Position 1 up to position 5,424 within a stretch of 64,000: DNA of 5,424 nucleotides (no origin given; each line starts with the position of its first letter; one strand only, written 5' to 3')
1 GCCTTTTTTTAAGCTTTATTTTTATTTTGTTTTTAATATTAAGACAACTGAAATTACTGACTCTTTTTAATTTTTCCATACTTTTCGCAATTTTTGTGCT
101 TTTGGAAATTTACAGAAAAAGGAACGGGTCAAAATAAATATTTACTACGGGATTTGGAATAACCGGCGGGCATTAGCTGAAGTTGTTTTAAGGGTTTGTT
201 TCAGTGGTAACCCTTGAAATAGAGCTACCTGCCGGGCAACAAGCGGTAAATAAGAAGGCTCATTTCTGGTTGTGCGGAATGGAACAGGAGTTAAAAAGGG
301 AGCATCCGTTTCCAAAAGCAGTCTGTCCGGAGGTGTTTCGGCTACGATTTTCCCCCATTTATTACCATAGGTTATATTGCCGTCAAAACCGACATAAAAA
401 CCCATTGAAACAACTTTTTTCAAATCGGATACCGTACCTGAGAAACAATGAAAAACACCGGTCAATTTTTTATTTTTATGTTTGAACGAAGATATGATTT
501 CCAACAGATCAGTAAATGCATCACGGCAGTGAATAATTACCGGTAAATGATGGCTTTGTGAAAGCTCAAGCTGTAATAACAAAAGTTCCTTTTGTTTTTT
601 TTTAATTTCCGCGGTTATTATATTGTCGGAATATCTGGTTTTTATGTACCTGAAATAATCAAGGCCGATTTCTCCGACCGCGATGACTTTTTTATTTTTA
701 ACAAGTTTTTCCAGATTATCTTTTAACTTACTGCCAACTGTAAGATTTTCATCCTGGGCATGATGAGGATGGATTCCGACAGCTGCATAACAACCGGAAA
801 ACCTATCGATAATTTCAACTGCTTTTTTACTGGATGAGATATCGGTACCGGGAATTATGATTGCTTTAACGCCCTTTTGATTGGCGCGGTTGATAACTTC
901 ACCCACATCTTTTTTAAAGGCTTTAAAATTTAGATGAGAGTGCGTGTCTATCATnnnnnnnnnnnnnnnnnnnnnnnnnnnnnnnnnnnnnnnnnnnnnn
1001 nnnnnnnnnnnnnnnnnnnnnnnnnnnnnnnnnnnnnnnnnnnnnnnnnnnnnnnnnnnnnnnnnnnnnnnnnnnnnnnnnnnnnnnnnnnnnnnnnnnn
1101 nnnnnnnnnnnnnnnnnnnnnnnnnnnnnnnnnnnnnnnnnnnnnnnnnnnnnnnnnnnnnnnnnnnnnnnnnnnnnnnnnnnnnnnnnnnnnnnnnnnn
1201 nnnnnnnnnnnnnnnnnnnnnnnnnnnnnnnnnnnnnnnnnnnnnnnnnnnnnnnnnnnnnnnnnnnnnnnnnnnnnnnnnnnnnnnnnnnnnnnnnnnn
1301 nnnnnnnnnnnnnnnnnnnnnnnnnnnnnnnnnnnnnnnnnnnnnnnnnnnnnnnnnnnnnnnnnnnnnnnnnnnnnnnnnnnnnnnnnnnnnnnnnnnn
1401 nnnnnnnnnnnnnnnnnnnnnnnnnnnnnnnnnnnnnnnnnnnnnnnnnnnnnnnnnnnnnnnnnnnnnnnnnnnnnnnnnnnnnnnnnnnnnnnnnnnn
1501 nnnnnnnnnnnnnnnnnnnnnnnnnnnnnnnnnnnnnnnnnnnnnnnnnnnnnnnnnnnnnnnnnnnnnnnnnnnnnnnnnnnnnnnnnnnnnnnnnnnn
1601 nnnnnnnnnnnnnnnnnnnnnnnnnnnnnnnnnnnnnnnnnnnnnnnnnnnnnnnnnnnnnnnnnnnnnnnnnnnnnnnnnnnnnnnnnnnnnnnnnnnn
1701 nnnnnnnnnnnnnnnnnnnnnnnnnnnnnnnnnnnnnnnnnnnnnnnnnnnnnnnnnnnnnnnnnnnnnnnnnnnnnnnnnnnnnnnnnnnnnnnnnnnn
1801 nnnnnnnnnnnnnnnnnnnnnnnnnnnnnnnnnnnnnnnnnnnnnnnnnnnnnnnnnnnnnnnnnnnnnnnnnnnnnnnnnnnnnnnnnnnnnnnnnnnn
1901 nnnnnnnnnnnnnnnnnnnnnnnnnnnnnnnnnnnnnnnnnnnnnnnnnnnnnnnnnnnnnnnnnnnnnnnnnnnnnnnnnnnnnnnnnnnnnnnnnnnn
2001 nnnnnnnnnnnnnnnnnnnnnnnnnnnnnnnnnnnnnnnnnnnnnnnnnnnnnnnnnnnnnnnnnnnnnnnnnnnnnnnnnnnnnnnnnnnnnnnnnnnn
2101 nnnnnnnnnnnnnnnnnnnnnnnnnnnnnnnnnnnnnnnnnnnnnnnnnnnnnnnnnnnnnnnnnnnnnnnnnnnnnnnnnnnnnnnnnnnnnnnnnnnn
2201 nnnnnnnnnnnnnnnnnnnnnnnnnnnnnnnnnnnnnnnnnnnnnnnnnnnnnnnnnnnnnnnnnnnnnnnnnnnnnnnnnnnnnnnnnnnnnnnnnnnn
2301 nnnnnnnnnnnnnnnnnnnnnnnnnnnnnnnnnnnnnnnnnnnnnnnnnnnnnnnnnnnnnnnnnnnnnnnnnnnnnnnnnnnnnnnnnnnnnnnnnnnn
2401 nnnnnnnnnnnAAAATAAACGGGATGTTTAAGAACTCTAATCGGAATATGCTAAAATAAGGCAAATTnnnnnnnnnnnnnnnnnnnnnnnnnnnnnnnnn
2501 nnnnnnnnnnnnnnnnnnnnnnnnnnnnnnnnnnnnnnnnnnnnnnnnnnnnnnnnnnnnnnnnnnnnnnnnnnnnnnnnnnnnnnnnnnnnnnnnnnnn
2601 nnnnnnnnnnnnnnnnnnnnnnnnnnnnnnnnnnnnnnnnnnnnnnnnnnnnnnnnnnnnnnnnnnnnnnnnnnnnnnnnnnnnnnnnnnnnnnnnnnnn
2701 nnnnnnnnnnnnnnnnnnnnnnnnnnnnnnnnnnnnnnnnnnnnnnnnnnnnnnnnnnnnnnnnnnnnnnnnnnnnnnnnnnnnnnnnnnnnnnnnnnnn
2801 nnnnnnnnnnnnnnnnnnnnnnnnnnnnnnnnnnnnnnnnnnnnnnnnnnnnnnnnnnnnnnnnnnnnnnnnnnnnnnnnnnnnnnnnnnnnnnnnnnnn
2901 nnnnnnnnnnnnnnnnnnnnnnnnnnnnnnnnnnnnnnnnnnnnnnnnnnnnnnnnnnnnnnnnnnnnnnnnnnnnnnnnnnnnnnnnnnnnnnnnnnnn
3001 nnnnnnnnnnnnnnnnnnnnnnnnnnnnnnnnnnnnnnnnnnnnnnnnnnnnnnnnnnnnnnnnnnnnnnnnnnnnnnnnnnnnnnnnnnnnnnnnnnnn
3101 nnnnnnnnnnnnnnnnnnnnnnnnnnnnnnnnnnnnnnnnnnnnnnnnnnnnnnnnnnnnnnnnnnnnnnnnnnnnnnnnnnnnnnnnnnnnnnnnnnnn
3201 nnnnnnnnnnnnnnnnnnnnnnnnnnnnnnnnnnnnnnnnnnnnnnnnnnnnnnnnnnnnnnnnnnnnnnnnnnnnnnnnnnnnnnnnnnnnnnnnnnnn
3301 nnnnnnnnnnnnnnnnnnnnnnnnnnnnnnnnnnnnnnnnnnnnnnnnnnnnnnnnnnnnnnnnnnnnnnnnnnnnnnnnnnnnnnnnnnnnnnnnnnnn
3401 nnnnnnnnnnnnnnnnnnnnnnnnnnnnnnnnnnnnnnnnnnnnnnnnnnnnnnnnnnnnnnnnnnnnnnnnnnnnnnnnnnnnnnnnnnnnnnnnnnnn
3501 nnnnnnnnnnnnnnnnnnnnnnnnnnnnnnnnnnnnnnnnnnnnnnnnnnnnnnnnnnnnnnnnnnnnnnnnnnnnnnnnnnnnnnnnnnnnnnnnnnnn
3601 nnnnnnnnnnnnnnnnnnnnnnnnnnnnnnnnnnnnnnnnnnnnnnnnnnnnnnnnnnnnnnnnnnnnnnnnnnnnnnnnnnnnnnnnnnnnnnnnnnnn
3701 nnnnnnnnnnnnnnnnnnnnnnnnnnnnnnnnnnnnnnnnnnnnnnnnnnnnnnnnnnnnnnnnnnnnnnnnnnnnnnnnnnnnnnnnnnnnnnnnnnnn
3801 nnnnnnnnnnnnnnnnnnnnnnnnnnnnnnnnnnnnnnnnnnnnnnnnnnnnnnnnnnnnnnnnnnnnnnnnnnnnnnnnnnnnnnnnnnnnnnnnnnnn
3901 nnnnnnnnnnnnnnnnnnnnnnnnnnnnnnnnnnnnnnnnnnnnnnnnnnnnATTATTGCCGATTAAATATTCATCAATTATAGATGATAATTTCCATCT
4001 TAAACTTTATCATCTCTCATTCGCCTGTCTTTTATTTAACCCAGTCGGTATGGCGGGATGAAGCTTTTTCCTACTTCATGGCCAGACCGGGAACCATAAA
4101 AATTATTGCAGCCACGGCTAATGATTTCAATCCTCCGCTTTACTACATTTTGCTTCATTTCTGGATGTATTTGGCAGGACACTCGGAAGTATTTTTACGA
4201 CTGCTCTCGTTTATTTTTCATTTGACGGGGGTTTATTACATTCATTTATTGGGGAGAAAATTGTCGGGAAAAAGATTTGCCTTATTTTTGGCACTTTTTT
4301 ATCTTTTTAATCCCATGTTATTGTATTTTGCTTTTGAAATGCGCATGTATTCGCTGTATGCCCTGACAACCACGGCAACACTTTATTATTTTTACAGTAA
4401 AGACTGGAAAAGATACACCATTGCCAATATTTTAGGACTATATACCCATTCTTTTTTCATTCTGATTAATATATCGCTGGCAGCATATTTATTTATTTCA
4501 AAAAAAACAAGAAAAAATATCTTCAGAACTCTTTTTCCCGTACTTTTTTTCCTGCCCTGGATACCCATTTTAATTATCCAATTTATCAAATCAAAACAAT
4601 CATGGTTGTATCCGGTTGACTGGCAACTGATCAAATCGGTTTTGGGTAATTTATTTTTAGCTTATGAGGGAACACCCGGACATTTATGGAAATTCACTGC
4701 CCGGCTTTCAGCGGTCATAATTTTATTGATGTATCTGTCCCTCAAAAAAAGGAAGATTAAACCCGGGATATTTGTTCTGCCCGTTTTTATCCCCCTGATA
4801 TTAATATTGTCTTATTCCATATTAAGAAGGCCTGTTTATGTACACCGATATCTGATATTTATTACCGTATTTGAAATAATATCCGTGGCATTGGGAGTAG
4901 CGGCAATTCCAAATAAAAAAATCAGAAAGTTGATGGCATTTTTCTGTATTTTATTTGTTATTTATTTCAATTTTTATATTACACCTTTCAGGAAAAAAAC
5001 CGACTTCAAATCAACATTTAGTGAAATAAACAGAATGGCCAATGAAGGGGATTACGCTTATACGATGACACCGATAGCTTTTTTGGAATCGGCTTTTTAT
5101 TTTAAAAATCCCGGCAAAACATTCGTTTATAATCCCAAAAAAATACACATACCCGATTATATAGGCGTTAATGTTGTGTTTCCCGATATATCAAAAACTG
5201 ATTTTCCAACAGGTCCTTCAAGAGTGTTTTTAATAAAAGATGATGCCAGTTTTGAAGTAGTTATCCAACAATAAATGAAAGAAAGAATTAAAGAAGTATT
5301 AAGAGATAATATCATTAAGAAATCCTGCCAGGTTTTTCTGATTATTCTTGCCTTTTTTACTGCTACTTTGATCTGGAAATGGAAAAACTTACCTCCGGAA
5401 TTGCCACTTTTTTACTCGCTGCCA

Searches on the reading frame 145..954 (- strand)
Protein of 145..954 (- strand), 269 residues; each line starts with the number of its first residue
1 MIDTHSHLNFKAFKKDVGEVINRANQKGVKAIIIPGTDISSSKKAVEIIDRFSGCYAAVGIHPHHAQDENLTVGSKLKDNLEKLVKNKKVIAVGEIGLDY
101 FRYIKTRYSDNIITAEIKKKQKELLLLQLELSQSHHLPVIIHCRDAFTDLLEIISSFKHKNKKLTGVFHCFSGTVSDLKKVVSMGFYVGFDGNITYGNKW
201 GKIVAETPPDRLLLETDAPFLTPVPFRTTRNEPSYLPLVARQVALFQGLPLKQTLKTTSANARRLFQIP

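Call 52: find_encoding_contigs(protein=window:145-954:-, flank=10000, max_places=1)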
Protein window:145-954:- (269 aa): 23 contigs read that carry it; 1 place shown.
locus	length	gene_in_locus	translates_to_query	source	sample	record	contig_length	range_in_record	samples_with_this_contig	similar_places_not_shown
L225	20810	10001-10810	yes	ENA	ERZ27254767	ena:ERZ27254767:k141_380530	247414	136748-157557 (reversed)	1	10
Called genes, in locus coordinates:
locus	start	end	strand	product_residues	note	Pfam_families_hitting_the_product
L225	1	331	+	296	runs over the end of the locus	-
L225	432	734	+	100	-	PF00166:Cpn10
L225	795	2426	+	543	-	PF00118:Cpn60_TCP1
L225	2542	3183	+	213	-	PF01797:Y1_Tnp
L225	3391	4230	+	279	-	PF08308:PEGA, PF08239:SH3_3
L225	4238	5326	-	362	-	PF00953:Glycos_transf_4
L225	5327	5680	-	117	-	-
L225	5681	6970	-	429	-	PF13231:PMT_2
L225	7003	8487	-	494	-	PF13632:Glyco_trans_2_3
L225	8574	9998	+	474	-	PF00133:tRNA-synt_1, PF09334:tRNA-synt_1g, PF00133:tRNA-synt_1, PF01406:tRNA-synt_1e (weak)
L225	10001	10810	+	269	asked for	PF01026:TatD_DNase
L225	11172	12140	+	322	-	PF02646:RmuC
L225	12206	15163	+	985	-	PF00580:UvrD-helicase, PF13245:AAA_19, PF13604:AAA_30 (faint), PF13361:UvrD_C, PF13538:UvrD_C_2 (faint), PF10926:DUF2800 (weak), PF12705:PDDEXK_1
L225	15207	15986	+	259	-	PF01784:DUF34_NIF3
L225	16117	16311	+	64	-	-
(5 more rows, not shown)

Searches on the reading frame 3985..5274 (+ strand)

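Call 7: search_protein_families(library=pfam, proteins=[window:3985-5274:+])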
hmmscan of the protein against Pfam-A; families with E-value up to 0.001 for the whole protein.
window:3985-5274:+ (429 aa): 2 families
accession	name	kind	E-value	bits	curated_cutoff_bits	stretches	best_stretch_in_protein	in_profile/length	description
PF13231.12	PMT_2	-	1.5e-08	35.4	26.1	1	50-188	3-146/160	Dolichyl-phosphate-mannose-protein mannosyltransferase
PF14897.12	EpsG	-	0.00044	19.9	30.1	1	51-334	48-313/326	EpsG family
